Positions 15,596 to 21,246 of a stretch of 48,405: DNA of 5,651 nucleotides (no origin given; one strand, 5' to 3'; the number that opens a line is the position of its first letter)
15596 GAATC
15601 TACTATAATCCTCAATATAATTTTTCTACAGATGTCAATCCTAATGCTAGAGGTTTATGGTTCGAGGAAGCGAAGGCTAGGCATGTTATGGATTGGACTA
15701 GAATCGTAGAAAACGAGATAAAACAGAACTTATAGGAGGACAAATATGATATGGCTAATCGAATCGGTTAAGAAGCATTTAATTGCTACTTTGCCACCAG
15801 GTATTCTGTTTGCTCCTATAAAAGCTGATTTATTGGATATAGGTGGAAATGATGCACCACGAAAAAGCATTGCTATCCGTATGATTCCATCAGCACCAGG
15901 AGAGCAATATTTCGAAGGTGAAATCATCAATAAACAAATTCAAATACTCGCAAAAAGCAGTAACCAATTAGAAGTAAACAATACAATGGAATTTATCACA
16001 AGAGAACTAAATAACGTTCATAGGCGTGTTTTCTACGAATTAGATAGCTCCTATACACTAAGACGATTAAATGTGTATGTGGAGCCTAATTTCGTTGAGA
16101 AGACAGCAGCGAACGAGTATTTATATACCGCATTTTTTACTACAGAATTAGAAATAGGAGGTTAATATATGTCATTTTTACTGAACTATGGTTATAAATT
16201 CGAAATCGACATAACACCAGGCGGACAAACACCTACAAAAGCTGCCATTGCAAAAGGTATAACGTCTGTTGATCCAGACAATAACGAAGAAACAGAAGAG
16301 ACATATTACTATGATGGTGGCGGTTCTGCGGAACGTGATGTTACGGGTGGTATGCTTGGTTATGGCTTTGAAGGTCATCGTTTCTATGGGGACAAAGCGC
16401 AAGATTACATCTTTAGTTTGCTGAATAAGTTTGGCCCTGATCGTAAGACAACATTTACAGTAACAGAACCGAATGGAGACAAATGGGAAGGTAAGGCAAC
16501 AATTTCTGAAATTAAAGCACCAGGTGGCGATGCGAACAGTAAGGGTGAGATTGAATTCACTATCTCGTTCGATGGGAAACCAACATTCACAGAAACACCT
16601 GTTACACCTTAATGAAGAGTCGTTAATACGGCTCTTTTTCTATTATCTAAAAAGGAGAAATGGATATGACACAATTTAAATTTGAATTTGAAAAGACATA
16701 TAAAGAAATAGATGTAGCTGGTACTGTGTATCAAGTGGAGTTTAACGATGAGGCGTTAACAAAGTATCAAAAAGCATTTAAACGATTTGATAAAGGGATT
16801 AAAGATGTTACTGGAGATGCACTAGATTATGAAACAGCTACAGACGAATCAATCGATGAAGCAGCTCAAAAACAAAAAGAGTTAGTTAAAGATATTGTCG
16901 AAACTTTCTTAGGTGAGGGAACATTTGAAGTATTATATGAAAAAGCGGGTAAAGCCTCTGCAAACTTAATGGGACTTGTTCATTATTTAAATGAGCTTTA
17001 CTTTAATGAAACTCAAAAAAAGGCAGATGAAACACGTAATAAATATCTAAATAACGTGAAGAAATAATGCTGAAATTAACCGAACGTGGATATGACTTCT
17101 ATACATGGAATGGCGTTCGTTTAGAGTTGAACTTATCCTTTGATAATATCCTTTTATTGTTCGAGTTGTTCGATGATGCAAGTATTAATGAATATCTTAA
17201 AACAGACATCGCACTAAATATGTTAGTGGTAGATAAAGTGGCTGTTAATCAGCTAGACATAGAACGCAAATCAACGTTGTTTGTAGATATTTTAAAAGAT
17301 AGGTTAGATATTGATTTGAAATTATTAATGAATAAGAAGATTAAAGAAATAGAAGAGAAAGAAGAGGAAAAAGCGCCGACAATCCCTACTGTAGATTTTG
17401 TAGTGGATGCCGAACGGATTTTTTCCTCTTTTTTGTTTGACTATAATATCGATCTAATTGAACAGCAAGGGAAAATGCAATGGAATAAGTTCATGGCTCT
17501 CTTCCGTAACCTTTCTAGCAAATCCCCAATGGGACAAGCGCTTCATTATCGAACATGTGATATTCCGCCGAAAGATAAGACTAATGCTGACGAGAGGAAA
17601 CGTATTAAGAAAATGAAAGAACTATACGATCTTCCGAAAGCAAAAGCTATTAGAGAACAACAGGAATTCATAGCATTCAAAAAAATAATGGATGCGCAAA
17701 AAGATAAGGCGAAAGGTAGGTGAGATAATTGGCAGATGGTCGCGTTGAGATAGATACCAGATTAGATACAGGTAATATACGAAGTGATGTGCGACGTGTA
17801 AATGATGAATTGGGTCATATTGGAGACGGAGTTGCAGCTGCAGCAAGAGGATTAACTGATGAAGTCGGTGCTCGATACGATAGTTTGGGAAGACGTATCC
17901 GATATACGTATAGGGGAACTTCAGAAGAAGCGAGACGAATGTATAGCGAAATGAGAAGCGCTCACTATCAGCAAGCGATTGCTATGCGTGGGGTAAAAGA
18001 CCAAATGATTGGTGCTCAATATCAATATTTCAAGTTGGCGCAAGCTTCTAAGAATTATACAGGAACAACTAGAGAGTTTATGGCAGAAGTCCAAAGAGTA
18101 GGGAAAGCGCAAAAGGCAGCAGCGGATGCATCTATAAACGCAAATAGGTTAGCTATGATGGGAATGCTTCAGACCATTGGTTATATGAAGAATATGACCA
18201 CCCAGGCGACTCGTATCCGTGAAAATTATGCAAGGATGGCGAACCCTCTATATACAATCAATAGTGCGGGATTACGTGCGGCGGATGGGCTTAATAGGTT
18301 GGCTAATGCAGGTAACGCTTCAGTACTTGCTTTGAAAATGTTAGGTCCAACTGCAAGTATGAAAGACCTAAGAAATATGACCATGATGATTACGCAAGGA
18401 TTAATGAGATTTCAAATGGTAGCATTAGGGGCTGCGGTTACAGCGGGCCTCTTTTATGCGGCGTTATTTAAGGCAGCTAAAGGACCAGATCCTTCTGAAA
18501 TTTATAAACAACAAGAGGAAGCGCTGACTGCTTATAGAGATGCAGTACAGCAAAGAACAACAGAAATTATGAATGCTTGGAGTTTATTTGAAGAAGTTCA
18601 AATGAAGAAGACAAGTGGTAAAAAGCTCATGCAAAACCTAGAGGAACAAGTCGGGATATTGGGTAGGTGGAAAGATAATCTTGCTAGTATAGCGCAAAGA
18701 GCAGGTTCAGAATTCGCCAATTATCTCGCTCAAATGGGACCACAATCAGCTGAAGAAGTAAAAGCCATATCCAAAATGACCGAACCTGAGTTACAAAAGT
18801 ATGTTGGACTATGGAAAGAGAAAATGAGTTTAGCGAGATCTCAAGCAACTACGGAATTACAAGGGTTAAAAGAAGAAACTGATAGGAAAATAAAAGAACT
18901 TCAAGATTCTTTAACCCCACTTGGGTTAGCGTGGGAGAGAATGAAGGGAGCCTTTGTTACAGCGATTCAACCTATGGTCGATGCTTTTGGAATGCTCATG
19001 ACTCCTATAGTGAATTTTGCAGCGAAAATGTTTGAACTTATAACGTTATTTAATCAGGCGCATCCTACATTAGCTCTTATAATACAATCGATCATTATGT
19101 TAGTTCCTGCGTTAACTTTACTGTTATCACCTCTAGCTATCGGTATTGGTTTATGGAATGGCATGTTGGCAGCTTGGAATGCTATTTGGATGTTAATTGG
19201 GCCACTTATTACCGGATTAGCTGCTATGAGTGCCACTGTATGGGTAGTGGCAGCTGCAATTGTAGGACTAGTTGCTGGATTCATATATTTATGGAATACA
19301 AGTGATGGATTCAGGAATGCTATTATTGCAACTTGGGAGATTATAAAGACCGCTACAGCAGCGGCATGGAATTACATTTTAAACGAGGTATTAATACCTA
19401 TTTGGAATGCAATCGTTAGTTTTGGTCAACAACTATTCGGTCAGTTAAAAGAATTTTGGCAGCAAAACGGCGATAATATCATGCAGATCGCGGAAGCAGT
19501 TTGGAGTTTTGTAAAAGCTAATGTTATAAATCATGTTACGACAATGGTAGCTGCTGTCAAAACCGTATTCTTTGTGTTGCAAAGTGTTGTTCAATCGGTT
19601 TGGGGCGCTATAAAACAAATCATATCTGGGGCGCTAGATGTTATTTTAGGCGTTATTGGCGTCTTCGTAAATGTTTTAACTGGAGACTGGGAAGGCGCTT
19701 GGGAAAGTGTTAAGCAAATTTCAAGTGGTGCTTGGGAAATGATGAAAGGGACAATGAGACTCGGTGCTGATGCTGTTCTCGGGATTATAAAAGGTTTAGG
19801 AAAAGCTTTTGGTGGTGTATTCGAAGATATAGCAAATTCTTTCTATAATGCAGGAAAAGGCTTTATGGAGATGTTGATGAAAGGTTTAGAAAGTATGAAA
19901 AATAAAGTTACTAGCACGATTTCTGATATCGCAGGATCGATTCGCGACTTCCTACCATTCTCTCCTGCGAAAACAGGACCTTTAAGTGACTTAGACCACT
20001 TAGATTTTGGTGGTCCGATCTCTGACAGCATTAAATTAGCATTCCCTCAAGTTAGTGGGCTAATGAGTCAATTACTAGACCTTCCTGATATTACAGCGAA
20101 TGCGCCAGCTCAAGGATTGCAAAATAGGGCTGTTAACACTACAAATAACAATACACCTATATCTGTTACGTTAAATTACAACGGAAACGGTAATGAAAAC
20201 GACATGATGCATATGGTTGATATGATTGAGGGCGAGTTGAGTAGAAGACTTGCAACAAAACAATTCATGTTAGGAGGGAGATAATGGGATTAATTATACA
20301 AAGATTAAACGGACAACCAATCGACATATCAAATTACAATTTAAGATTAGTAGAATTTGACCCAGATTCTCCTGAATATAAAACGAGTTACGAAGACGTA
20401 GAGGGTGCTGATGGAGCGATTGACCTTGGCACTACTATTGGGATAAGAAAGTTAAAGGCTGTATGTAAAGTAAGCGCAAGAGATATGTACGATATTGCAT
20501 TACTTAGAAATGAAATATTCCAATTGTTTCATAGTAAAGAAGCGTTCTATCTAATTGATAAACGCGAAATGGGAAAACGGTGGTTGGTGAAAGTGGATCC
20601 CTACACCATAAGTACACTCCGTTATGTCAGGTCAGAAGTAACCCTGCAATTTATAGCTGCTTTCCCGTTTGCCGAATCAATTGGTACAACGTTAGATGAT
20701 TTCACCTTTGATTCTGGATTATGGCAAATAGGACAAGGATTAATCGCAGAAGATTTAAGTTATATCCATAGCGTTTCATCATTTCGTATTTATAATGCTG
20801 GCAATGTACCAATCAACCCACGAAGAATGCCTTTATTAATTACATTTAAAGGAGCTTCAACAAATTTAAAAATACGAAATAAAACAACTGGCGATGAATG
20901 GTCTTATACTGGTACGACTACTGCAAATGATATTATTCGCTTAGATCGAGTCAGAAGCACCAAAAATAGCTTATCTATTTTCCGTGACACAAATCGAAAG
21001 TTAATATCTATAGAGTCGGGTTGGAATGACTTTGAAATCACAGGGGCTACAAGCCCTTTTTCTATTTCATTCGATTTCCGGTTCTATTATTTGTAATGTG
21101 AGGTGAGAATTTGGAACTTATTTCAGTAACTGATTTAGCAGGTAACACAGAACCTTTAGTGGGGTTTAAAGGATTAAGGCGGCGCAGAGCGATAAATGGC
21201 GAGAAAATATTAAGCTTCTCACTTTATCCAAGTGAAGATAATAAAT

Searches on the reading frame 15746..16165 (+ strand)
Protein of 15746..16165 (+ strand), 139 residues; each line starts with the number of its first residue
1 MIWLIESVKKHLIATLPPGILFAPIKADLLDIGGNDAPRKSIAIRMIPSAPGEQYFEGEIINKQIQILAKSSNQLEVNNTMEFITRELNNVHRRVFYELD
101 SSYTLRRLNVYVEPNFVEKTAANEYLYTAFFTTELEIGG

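Call 11: search_protein_families(library=pfam, proteins=[window:15746-16165:+], max_evalue=0.001)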
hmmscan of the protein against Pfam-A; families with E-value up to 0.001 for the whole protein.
window:15746-16165:+ (139 aa): 1 family
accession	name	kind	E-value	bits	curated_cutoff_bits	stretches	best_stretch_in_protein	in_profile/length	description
PF12691.13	Phage_tail_terminator_6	-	5.5e-08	33.4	23.8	1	36-137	21-118/118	Bacteriophage tail terminator protein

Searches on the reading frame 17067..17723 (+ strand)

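Call 11: search_protein_families(library=pfam, proteins=[window:17067-17723:+], max_evalue=0.001)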
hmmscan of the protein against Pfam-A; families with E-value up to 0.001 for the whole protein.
window:17067-17723:+ (218 aa): 1 family
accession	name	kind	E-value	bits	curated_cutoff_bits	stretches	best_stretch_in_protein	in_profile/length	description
PF06854.16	Phage_Gp15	-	3e-32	112.4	23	1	12-189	9-170/170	Bacteriophage Gp15 protein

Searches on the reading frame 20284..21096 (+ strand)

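Call 11: search_protein_families(library=pfam, proteins=[window:20284-21096:+], max_evalue=0.001)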
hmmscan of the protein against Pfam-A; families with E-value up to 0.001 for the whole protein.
window:20284-21096:+ (270 aa): 1 family
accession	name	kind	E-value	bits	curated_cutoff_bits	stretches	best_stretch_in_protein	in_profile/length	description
PF05709.17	Sipho_tail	-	4.7e-19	69.2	24.2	1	9-123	2-116/118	Phage tail protein RIFT-related domain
